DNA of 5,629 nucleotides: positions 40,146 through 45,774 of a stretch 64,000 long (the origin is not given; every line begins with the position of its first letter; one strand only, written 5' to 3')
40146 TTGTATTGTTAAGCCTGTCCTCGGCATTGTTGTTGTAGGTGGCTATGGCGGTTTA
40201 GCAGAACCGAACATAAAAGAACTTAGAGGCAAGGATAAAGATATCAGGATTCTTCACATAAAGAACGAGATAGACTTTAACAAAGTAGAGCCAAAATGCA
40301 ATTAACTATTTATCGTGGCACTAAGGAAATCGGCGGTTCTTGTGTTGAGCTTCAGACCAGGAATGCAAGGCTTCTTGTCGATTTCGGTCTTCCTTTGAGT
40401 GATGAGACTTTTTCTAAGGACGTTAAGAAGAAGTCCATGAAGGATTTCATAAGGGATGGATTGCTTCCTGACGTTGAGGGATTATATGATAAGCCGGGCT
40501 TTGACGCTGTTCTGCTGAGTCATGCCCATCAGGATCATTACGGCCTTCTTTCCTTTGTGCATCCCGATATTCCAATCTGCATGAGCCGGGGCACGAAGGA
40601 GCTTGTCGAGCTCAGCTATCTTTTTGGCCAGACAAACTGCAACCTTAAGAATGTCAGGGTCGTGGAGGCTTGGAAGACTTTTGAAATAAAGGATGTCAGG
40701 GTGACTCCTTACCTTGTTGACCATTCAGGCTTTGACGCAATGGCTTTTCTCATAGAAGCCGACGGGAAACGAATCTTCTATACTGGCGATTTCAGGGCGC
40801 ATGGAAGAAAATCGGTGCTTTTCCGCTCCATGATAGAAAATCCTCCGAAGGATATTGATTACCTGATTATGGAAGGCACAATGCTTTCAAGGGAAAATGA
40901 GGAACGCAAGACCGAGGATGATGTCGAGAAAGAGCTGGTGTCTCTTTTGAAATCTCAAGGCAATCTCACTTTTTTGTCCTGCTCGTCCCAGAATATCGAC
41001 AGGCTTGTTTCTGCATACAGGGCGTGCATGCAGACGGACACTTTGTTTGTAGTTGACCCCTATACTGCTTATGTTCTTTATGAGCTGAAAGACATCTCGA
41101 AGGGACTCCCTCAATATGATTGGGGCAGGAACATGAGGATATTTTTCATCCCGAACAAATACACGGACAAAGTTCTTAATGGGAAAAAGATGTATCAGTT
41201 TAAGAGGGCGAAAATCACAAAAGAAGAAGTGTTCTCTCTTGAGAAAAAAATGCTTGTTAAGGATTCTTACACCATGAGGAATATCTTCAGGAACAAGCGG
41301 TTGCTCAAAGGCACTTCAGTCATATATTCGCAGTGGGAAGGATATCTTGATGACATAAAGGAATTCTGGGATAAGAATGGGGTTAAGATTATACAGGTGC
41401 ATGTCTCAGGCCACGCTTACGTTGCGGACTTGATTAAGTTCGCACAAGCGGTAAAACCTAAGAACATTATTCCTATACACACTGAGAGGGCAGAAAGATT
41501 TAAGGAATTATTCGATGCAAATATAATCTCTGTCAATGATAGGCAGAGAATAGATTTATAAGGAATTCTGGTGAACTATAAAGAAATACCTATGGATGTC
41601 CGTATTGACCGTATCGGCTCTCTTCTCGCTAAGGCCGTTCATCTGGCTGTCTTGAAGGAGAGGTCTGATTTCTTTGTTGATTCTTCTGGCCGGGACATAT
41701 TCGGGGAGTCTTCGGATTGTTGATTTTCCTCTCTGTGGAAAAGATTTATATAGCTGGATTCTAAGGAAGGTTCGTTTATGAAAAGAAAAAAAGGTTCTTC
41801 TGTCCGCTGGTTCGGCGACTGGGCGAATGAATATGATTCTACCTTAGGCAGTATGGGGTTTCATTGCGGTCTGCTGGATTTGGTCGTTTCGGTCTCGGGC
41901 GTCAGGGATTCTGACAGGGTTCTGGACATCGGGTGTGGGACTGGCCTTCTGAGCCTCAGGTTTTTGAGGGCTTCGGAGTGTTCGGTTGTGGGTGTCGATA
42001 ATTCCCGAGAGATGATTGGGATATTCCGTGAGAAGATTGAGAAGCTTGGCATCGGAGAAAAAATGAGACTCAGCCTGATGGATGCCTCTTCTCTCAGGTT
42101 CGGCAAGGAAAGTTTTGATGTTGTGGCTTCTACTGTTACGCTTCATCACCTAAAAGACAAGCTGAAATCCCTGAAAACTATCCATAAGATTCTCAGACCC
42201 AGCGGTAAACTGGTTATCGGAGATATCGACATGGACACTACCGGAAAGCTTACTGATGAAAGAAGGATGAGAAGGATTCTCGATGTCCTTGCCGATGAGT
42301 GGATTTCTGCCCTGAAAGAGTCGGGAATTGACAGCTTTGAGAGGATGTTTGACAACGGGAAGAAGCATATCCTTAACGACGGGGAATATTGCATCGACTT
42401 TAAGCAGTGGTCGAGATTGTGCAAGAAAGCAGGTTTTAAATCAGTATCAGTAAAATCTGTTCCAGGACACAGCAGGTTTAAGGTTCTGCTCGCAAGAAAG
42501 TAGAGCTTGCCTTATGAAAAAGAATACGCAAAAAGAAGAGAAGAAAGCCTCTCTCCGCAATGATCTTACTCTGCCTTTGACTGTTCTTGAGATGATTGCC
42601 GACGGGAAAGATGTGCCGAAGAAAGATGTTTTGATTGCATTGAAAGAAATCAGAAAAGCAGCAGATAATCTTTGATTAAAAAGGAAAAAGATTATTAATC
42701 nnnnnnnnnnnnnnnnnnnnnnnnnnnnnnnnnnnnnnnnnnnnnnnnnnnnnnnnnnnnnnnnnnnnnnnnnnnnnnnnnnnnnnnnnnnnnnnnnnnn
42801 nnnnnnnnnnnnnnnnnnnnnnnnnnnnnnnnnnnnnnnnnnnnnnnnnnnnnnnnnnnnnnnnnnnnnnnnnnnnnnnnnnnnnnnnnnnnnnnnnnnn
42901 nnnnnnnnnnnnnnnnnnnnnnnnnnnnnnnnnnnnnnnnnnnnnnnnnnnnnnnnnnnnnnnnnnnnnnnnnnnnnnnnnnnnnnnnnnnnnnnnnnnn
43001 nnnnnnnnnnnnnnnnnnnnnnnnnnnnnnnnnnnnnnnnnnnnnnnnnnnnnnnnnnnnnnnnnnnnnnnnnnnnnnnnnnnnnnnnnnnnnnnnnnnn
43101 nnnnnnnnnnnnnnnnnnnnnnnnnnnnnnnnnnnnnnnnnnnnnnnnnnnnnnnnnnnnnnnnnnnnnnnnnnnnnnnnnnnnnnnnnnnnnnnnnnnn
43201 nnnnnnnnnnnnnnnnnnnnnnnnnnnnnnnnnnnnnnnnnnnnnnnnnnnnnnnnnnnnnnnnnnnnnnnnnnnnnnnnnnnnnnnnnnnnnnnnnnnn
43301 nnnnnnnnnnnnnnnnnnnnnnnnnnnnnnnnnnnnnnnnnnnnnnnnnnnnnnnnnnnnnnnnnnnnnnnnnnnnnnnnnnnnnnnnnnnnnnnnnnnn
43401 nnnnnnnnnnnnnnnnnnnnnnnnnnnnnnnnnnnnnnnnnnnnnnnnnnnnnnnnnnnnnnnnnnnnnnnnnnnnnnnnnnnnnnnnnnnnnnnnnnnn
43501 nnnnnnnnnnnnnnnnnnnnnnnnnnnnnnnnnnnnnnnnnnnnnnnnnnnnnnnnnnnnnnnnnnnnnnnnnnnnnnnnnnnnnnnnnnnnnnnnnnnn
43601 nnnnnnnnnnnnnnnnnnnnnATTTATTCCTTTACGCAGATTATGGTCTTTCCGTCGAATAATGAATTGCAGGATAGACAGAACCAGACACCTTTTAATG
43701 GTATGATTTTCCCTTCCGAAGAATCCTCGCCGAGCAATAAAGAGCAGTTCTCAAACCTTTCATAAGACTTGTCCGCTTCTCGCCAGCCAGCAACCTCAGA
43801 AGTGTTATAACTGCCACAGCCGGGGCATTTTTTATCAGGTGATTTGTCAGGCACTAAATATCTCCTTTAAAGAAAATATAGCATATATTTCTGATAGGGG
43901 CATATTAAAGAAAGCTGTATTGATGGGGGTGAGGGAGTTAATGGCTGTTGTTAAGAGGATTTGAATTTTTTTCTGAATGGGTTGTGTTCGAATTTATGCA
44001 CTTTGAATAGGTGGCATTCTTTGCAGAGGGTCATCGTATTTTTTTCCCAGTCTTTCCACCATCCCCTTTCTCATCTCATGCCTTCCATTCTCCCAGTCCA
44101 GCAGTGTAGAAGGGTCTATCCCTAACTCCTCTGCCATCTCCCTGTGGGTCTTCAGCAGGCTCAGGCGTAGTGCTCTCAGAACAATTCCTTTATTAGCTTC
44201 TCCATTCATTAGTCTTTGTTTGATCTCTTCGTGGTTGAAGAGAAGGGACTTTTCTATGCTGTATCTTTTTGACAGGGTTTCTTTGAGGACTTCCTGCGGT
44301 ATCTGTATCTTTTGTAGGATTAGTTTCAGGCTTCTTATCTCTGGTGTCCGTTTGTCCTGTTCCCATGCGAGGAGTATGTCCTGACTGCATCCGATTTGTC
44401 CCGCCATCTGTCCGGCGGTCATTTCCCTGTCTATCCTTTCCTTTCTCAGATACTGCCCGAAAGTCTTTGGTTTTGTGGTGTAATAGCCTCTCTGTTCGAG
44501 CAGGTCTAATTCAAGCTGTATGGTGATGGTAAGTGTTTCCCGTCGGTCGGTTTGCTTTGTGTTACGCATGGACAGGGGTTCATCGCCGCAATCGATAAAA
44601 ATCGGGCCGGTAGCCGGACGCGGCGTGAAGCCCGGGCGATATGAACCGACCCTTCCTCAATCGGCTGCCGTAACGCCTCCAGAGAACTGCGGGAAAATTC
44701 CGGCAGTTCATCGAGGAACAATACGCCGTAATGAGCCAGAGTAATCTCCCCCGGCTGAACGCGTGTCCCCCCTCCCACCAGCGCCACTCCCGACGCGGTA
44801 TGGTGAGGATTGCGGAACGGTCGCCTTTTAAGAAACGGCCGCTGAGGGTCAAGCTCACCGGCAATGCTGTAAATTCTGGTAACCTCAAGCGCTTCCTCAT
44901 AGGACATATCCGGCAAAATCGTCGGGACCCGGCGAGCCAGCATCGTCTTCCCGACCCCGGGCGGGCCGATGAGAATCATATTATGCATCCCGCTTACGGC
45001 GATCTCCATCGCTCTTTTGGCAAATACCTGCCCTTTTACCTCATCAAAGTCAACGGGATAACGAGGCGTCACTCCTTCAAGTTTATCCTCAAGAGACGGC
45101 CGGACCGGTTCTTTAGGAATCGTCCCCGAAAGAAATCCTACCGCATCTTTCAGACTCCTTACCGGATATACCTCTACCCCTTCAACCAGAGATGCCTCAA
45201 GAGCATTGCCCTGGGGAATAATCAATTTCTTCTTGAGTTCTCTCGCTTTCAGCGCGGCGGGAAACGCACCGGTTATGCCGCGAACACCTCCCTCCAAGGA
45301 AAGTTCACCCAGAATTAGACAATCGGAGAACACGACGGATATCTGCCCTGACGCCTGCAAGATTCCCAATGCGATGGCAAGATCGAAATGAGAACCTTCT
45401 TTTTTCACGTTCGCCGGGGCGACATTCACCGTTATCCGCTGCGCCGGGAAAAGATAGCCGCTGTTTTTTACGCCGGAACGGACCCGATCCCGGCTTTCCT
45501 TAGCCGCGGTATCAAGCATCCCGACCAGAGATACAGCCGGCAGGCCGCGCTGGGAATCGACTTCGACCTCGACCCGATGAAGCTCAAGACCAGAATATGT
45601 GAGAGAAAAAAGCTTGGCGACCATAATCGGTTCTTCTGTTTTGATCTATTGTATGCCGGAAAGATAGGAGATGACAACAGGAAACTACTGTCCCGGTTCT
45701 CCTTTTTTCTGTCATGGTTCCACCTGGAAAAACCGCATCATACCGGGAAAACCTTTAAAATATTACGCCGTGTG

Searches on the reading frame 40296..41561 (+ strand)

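Call 27: search_protein_families(library=pfam, proteins=[window:40296-41561:+], max_evalue=0.001)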
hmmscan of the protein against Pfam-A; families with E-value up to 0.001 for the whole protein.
window:40296-41561:+ (421 aa): 4 families
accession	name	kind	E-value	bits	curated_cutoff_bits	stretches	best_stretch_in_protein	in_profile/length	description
PF12706.13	Lactamase_B_2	-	1.2e-16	61.3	27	1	66-201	28-171/200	Beta-lactamase superfamily domain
PF13483.12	Lactamase_B_3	-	3.4e-11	43.8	24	1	12-167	5-112/160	Beta-lactamase superfamily domain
PF07521.17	RMMBL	-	1.4e-09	38.3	21.6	1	364-406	7-52/63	Zn-dependent metallo-hydrolase RNA specificity domain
PF00753.33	Lactamase_B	-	2.5e-07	31.3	22.7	1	14-167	6-151/196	Metallo-beta-lactamase superfamily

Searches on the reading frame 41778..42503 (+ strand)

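Call 27: search_protein_families(library=pfam, proteins=[window:41778-42503:+], max_evalue=0.001)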
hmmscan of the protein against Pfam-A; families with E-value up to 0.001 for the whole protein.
window:41778-42503:+ (241 aa): 15 families
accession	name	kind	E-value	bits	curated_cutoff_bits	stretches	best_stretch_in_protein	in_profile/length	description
PF13649.12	Methyltransf_25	-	3e-22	79.6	27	1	48-143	1-97/97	Methyltransferase domain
PF08241.18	Methyltransf_11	-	6.9e-22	78.3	21.2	1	49-147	1-95/95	Methyltransferase domain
PF13847.12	Methyltransf_31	-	2.3e-21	76.4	27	1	44-165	3-129/145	Methyltransferase domain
PF13489.12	Methyltransf_23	-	2.8e-18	66.6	27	1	43-224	21-163/164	Methyltransferase domain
PF01209.24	Ubie_methyltran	-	4.5e-17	62.6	20.1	1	12-149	13-153/233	ubiE/COQ5 methyltransferase family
PF08242.18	Methyltransf_12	-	8.3e-17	62.2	30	1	49-145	1-98/98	Methyltransferase domain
PF02353.26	CMAS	-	1.6e-10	41.2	27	1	34-162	52-179/273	Mycolic acid cyclopropane synthetase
PF08003.17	Methyltransf_9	-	1.3e-09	38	23.8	1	46-150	117-220/315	Protein of unknown function (DUF1698)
PF06325.19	PrmA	-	9.7e-07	29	22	1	42-148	159-259/296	Ribosomal protein L11 methyltransferase (PrmA)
PF05175.20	MTS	-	1.5e-06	28.4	23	1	44-146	31-137/170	Methyltransferase small domain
PF03848.20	TehB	-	5.7e-06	26.3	20.4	1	42-129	28-112/193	Tellurite resistance protein TehB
PF01135.25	PCMT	-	2.2e-05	24.8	20.3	1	19-93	52-124/210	Protein-L-isoaspartate(D-aspartate) O-methyltransferase (PCMT)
PF01170.24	UPF0020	-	4.8e-05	23.6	22.3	0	67-118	76-127/197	RMKL-like, methyltransferase domain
PF07021.18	MetW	-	0.0001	22.4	21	1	40-138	9-101/193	Methionine biosynthesis protein MetW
PF13679.12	Methyltransf_32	-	0.0005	20.5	27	1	42-123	23-109/143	Methyltransferase domain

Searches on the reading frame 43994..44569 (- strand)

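Call 30: search_protein_families(library=pfam, proteins=[window:43994-44569:-], max_evalue=0.01)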
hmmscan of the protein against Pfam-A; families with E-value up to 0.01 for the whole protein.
window:43994-44569:- (191 aa): 7 families
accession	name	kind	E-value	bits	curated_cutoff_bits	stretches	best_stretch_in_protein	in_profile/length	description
PF13560.12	HTH_31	-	5.5e-15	55.9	27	2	128-178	3-54/64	Helix-turn-helix domain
PF01381.28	HTH_3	-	1.2e-12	48.1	23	2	131-174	1-44/55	Helix-turn-helix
PF12844.13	HTH_19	-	2.1e-12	47.2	30.2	2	129-182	2-55/64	Helix-turn-helix domain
PF13022.12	HTH_Tnp_1_2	-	0.00013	22.5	27.9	0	140-163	27-50/122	Helix-turn-helix of insertion element transposase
PF13443.12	HTH_26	-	0.0002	22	22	0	41-84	2-46/63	Cro/C1-type HTH DNA-binding domain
PF13413.12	HTH_25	-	0.0005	20.3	24.6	0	40-73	1-34/62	Helix-turn-helix domain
PF13411.12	MerR_1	-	0.0067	17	21.6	0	141-161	2-22/69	MerR HTH family regulatory protein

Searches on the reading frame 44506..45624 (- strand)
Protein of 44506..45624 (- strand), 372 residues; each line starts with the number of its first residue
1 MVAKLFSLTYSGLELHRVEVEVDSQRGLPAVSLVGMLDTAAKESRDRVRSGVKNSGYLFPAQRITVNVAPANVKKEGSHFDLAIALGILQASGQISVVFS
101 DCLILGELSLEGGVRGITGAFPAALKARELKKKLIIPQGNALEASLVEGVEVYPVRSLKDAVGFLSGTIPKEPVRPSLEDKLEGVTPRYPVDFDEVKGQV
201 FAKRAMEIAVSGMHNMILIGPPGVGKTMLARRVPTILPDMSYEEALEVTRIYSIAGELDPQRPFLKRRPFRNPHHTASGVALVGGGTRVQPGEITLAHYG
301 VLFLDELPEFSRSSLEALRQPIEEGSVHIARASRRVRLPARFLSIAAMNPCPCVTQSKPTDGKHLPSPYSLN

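Call 30: search_protein_families(library=pfam, proteins=[window:44506-45624:-], max_evalue=0.01)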
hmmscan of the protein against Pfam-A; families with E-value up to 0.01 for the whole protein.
window:44506-45624:- (372 aa): 11 families
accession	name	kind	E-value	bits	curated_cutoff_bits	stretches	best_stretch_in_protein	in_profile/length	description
PF01078.27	Mg_chelatase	-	1.6e-73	247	20.3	1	192-359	1-167/207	Magnesium chelatase, subunit ChlI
PF13541.12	ChlI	-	4.6e-43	146.4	27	1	20-140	1-121/121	Subunit ChlI of Mg-chelatase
PF00493.29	MCM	-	2.8e-10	40.1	23.3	1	287-351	110-174/224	MCM P-loop domain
PF07728.20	AAA_5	-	4.7e-10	40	22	1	215-352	1-125/139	AAA domain (dynein-related subfamily)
PF00158.32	Sigma54_activat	-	5.2e-05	23.4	20.2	0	285-344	80-139/168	Sigma-54 interaction domain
PF00004.35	AAA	-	0.00021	22.2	21.2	1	216-234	1-19/131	ATPase family associated with various cellular activities (AAA)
PF13191.12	AAA_16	-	0.00026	22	32.6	1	207-239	17-50/167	AAA ATPase domain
PF13401.12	AAA_22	-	0.0012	19.6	27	1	215-238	7-30/130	AAA domain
PF05496.18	RuvB_N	-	0.0021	18.3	27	0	198-232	11-52/159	Holliday junction DNA helicase RuvB P-loop domain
PF01695.23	IstB_IS21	-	0.0065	16.4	24.1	0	213-230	92-109/238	IstB-like ATP binding protein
PF20720.3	nSTAND3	-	0.0073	16.5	27.2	0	213-233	17-37/155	Novel STAND NTPase 3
